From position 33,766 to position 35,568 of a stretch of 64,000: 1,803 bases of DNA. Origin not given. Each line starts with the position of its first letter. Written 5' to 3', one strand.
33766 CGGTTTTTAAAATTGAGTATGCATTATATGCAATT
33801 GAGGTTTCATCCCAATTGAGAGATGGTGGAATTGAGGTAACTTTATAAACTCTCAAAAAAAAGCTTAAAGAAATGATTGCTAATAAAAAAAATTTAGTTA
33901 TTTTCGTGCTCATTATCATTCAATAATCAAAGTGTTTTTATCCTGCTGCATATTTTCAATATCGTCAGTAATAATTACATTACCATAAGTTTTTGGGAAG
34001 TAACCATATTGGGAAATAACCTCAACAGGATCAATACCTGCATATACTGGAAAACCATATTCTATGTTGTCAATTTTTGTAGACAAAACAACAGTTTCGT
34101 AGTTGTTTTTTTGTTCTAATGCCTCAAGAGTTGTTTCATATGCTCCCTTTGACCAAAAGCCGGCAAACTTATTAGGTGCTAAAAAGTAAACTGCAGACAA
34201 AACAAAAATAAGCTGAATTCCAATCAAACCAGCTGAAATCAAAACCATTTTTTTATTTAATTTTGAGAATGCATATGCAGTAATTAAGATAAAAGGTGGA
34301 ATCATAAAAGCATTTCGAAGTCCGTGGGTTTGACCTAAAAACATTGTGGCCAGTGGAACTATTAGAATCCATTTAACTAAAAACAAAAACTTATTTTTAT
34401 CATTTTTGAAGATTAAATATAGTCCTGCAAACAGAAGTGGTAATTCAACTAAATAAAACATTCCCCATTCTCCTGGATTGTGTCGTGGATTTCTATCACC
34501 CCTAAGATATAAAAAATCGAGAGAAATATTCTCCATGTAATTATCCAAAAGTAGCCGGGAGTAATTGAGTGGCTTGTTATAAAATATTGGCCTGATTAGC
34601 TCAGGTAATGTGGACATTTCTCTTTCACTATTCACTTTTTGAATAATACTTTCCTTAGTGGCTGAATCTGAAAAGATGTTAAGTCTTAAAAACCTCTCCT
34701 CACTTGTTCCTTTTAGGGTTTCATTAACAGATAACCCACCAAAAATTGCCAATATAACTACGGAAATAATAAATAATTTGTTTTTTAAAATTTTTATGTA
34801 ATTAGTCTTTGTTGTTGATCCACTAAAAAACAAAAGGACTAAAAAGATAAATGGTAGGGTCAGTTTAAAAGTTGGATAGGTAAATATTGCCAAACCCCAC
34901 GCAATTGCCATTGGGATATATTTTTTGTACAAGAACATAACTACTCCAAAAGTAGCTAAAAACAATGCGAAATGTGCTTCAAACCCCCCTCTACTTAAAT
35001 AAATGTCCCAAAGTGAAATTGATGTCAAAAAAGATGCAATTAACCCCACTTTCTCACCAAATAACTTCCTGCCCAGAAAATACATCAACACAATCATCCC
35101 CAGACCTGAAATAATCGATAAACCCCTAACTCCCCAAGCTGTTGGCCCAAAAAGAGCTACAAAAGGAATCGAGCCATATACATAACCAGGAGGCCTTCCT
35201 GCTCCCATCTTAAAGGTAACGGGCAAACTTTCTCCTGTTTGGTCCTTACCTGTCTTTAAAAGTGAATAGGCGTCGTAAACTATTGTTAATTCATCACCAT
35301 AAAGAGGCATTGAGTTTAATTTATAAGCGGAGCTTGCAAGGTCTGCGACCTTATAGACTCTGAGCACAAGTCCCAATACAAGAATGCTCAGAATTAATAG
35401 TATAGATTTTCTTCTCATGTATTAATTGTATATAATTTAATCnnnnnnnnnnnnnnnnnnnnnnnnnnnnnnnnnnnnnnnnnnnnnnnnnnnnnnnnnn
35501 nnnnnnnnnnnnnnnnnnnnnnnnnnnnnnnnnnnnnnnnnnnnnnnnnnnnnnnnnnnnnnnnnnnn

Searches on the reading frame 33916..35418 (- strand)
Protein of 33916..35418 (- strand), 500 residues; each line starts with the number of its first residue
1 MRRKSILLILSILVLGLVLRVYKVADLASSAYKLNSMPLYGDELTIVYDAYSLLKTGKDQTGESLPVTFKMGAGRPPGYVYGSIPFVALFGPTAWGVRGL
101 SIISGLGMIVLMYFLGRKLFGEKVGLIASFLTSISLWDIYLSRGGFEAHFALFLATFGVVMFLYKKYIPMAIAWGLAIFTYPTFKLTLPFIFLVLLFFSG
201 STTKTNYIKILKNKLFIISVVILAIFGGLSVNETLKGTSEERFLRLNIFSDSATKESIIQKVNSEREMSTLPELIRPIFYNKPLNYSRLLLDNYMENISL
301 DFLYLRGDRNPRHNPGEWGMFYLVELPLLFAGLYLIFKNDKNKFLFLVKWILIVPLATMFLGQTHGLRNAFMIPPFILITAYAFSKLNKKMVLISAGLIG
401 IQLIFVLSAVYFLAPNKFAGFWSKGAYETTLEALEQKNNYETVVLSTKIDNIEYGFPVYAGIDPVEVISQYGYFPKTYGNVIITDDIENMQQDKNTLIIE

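Call 72: search_protein_families(library=pfam, proteins=[window:33916-35418:-], max_evalue=0.001)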
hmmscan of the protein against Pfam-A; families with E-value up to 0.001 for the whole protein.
window:33916-35418:- (500 aa): 1 family
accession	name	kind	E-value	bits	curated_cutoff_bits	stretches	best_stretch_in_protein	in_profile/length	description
PF13231.12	PMT_2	-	1.5e-06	29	26.1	1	76-223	3-151/160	Dolichyl-phosphate-mannose-protein mannosyltransferase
